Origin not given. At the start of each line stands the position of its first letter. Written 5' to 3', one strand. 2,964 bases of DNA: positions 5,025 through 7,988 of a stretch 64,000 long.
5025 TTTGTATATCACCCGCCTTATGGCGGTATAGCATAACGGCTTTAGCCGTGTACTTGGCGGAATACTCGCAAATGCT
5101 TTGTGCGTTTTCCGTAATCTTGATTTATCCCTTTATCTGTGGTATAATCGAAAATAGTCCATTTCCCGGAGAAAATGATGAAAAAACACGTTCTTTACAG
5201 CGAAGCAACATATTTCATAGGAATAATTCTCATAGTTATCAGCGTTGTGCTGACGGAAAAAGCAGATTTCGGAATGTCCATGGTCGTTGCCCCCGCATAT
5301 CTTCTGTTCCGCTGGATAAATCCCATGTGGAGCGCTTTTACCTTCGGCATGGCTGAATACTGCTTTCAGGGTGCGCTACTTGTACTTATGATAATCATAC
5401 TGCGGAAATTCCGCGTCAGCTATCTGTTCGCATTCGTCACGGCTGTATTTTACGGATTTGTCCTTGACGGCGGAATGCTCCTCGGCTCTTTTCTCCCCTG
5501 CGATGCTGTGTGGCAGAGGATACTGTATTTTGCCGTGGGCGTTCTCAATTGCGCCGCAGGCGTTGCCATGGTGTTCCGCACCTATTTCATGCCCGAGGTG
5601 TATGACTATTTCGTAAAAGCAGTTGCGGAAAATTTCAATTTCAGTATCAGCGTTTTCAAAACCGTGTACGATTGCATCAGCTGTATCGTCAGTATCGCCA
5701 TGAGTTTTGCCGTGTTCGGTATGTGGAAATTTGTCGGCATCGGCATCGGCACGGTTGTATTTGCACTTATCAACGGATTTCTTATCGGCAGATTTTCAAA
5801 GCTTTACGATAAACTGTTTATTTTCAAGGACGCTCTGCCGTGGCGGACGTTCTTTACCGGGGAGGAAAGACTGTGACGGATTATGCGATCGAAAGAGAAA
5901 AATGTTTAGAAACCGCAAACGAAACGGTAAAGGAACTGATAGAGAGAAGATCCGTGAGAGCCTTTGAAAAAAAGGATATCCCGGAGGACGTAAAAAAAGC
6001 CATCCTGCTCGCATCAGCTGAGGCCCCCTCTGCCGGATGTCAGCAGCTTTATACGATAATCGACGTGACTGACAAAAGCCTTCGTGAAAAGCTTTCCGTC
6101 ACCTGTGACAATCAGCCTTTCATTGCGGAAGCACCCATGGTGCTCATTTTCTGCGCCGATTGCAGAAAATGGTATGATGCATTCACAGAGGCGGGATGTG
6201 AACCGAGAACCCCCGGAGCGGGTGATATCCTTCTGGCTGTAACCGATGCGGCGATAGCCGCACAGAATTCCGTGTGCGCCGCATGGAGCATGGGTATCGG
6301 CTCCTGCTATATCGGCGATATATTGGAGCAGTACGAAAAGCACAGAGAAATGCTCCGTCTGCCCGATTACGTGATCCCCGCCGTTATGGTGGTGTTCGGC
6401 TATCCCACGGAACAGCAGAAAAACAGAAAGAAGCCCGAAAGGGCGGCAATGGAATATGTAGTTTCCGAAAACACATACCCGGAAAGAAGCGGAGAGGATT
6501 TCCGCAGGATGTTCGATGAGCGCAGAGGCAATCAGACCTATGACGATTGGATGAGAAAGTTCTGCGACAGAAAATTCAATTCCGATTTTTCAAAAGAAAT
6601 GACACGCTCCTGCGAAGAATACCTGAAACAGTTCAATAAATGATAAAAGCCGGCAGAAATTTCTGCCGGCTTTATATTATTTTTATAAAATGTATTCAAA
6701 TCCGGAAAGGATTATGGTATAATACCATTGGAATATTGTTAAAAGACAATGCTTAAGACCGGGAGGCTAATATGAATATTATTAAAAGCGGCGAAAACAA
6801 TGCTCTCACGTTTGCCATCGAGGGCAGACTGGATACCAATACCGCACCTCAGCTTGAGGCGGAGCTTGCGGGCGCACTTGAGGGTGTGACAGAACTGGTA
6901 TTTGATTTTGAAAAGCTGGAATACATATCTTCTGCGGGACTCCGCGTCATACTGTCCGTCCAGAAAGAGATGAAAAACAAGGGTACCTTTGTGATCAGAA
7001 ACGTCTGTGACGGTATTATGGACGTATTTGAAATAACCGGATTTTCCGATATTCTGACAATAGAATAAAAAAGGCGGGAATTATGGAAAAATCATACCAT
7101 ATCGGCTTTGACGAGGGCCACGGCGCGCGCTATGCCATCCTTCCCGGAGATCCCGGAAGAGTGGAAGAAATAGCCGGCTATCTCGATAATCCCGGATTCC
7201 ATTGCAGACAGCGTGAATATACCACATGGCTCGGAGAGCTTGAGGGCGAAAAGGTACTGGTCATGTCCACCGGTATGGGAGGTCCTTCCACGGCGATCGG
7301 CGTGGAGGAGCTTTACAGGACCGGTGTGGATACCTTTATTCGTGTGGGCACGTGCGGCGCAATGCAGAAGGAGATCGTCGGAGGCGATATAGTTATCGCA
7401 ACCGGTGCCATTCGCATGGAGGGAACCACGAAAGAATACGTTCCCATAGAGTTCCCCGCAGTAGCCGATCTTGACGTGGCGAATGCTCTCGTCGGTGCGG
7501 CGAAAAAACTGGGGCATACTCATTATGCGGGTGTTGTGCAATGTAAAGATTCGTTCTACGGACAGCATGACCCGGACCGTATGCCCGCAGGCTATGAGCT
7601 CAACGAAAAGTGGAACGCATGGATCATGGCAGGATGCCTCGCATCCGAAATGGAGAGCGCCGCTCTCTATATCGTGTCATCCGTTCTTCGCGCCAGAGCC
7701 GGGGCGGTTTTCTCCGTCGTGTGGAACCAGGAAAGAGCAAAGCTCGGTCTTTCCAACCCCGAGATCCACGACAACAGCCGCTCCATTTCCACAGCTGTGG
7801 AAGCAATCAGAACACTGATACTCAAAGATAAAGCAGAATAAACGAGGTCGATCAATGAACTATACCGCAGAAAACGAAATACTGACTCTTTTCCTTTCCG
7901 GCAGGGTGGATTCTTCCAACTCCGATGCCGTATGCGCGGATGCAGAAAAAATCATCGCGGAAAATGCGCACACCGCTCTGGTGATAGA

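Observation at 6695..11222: Seven-gene operon joins two STAS domains, an APH-fold kinase, uridine phosphorylase, the c-di-AMP receptor DarA, a TIM-barrel protein and a split ChrA transporter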

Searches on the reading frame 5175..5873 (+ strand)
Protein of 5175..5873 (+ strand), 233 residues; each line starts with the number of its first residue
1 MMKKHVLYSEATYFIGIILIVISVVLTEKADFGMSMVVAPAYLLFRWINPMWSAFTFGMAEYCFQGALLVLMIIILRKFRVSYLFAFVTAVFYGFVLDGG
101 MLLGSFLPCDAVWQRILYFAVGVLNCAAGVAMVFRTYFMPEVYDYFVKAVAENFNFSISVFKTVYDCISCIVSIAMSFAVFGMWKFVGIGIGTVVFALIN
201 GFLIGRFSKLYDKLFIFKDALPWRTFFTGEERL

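Call 3: search_protein_families(library=pfam, proteins=[window:5175-5873:+], max_evalue=0.01)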
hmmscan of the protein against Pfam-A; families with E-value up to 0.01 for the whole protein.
window:5175-5873:+ (233 aa): 1 family
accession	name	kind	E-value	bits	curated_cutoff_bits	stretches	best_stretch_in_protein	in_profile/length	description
PF19700.5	DUF6198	-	1.5e-15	57.9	27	1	6-217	7-211/217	Family of unknown function (DUF6198)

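Call 4: search_protein_families(library=ncbifam, proteins=[window:5175-5873:+], max_evalue=0.01)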
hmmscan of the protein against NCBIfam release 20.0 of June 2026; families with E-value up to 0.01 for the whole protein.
window:5175-5873:+ (233 aa): 0 families

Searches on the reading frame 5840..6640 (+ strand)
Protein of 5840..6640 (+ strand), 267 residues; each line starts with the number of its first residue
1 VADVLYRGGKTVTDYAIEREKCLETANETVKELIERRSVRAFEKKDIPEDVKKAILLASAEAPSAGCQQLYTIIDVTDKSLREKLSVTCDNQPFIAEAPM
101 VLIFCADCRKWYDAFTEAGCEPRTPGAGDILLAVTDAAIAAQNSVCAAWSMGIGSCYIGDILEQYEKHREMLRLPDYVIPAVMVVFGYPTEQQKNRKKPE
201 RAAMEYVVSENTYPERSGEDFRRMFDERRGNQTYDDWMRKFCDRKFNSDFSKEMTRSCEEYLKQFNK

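Call 3: search_protein_families(library=pfam, proteins=[window:5840-6640:+], max_evalue=0.01)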
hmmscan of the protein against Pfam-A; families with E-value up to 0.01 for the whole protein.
window:5840-6640:+ (267 aa): 2 families
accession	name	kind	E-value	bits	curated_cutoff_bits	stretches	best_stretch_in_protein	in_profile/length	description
PF00881.29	Nitroreductase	-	3.6e-20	73.3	23.5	1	35-188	3-167/167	Nitroreductase family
PF14512.11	TM1586_NiRdase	-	1.4e-06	28.6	27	0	147-204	94-148/215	Putative TM nitroreductase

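Call 4: search_protein_families(library=ncbifam, proteins=[window:5840-6640:+], max_evalue=0.01)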
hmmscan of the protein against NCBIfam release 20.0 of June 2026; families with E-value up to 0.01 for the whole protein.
window:5840-6640:+ (267 aa): 5 families
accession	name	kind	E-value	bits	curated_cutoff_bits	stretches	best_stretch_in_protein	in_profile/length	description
NF008033.1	PRK10765.1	equivalog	5.2e-36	124.3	223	1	27-237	2-212/240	oxygen-insensitive NADPH nitroreductase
TIGR02476.1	BluB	equivalog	1.4e-11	44.2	150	1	28-90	7-70/205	5,6-dimethylbenzimidazole synthase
TIGR03553.1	F420_FbiB_CTERM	equivalog_domain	1.9e-08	34.3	249.55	1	138-200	124-186/194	F420 biosynthesis protein FbiB, C-terminal domain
NF009810.0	PRK13294.1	equivalog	2.5e-07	30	304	1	129-203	371-444/449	coenzyme F420-0:L-glutamate ligase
NF003768.0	PRK05365.1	equivalog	0.0049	16.4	152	0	34-115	19-101/200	malonic semialdehyde reductase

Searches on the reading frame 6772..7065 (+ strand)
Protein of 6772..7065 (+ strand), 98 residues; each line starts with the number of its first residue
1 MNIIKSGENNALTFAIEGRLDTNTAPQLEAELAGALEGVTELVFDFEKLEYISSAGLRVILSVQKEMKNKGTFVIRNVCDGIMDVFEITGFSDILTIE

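Call 3: search_protein_families(library=pfam, proteins=[window:6772-7065:+], max_evalue=0.01)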
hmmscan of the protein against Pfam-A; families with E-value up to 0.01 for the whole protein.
window:6772-7065:+ (98 aa): 2 families
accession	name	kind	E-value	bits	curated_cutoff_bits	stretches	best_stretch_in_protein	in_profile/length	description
PF01740.26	STAS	-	7.3e-15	55.1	22.6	1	7-97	6-99/106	STAS domain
PF13466.11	STAS_2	-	7.5e-13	48.9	29.2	1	16-91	3-79/80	STAS domain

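Call 4: search_protein_families(library=ncbifam, proteins=[window:6772-7065:+], max_evalue=0.01)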
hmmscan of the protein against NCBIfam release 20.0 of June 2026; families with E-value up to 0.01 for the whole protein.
window:6772-7065:+ (98 aa): 3 families
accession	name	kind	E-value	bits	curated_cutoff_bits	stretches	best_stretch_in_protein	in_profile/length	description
TIGR00377.1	ant_ant_sig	superfamily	1.1e-17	63.9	53.45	1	1-97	3-102/108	anti-sigma factor antagonist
TIGR02886.1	spore_II_AA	equivalog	5.7e-11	42.4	114.75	1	9-97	7-98/106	anti-sigma F factor antagonist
NF033618.0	mlaB_1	equivalog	0.00029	21.2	90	1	10-77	8-74/94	lipid asymmetry maintenance protein MlaB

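Call 43: search_protein_families(library=padloc, proteins=[window:6772-7065:+], max_evalue=0.001)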
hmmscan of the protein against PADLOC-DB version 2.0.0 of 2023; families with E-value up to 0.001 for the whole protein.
window:6772-7065:+ (98 aa): 0 families

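Call 66: search_solved_structures(query=window:6772-7065:+, max_evalue=0.001, show_alignments=3)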
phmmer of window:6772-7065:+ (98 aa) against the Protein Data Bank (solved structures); distinct sequences matched with E-value up to 0.001: 9.
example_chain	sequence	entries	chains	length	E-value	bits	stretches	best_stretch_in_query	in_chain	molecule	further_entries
4hyl_A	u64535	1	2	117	9e-12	48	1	14-96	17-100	Stage II sporulation protein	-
6m36_B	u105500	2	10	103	9e-08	35.2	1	4-97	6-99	Anti-sigma-B factor antagonist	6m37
1th8_B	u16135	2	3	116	5.1e-07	32.8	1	10-98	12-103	Anti-sigma F factor antagonist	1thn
1tid_B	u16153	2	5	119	1.5e-06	31.3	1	10-98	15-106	Anti-sigma F factor antagonist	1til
1auz_A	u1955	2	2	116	4.5e-06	29.8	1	9-96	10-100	SPOIIAA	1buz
1h4y_A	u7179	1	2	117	1.9e-05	27.8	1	13-92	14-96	ANTI-SIGMA F FACTOR ANTAGONIST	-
1h4x_A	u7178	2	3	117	3.5e-05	26.9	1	13-92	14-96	ANTI-SIGMA F FACTOR ANTAGONIST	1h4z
1sbo_A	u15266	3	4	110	0.00069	22.8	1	13-95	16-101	Putative anti-sigma factor antagonist TM1442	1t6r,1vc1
4qtp_A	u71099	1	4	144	0.00093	22.4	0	12-71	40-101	Anti-sigma factor antagonist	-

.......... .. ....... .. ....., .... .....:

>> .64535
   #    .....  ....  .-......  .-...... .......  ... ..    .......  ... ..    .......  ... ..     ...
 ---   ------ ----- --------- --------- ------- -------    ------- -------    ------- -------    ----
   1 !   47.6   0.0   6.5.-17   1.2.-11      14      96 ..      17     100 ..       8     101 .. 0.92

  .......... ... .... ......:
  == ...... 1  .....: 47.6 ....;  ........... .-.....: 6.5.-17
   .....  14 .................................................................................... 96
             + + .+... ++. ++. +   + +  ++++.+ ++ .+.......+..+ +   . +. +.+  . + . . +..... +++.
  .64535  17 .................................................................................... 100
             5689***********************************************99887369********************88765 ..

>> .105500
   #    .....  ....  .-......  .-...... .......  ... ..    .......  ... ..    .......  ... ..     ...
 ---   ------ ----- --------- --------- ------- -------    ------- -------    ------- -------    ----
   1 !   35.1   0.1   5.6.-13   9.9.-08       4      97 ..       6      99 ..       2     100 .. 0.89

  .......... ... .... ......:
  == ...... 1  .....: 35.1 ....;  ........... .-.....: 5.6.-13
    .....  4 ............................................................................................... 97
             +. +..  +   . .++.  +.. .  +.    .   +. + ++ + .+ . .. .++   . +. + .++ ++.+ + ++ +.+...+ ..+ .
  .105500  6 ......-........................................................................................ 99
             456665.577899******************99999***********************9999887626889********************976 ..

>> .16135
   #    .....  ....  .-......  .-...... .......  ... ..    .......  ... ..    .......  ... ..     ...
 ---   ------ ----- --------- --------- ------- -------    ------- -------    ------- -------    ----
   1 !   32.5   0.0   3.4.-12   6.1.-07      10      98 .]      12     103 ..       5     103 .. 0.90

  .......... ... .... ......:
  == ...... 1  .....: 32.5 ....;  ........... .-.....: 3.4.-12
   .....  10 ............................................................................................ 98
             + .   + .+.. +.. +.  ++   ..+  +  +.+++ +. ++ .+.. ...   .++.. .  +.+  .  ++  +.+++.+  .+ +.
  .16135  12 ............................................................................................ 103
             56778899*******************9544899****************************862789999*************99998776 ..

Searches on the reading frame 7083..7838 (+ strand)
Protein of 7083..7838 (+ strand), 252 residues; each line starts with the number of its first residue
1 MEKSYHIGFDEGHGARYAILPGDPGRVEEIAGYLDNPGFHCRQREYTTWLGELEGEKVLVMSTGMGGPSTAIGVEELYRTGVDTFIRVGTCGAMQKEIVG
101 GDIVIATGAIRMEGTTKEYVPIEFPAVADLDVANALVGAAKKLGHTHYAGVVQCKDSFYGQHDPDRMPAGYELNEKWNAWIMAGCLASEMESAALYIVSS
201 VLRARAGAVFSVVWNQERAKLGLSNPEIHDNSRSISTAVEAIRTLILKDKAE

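Call 3: search_protein_families(library=pfam, proteins=[window:7083-7838:+], max_evalue=0.01)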
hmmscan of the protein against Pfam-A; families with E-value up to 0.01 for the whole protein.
window:7083-7838:+ (252 aa): 1 family
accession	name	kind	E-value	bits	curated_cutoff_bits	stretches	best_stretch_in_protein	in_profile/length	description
PF01048.26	PNP_UDP_1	-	4.4e-36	124.9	25.1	1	16-215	1-198/233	Phosphorylase superfamily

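Call 4: search_protein_families(library=ncbifam, proteins=[window:7083-7838:+], max_evalue=0.01)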
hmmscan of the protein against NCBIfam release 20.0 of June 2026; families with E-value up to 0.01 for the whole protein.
window:7083-7838:+ (252 aa): 15 families
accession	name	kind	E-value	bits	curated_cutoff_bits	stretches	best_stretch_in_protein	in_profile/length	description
TIGR01718.1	Uridine-psphlse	equivalog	7.6e-90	300.5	280.3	1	5-246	2-245/245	uridine phosphorylase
NF008383.0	PRK11178.1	equivalog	2.9e-62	210.2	262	1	3-246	5-253/254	uridine phosphorylase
NF004489.0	PRK05819.1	subfamily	7.1e-36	123.6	230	1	4-212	3-203/236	DeoD-type purine-nucleoside phosphorylase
TIGR00107.1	deoD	equivalog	1.4e-28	100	232.25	1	6-212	1-199/232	purine-nucleoside phosphorylase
NF009914.0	PRK13374.1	subfamily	9.6e-27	94.1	338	1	6-212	5-203/235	DeoD-type purine-nucleoside phosphorylase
NF005500.0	PRK07115.1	equivalog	3.1e-14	52.9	264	1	56-210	63-207/261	AMP nucleosidase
TIGR01721.1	AMN-like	hypoth_equivalog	1.9e-11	43.6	307.2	1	56-156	60-161/269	AMP nucleosidase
NF004079.0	PRK05584.1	equivalog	2.6e-08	33.6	169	1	45-199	30-183/232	5'-methylthioadenosine/adenosylhomocysteine nucleosidase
TIGR03468.1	HpnG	hypoth_equivalog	4.4e-05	23.1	187.1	1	55-115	19-78/212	hopanoid-associated phosphorylase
TIGR03664.1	fut_nucase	equivalog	0.00012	21.8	124.7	1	45-110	24-90/228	futalosine hydrolase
NF005213.0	PRK06698.1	equivalog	0.00031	19.6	768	1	49-142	35-128/459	bifunctional 5'-methylthioadenosine/S-adenosylhomocysteine nucleosidase/phosphatase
TIGR01704.1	MTA_SAH-Nsdase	equivalog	0.00048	19.7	73.8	1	50-109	34-94/229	5'-methylthioadenosine/S-adenosylhomocysteine nucleosidase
TIGR01717.1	AMP-nucleosdse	equivalog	0.00073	18.5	364.7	1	68-145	274-352/478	AMP nucleosidase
NF011286.0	PRK14697.1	equivalog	0.00095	18.8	260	1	49-142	35-128/233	bifunctional 5'-methylthioadenosine/S-adenosylhomocysteine nucleosidase/phosphatase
TIGR01719.1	euk_UDPppase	equivalog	0.0011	18.4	249.95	1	57-113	79-139/287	uridine phosphorylase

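Call 43: search_protein_families(library=padloc, proteins=[window:7083-7838:+], max_evalue=0.001)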
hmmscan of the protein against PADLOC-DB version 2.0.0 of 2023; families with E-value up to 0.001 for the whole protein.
window:7083-7838:+ (252 aa): 0 families
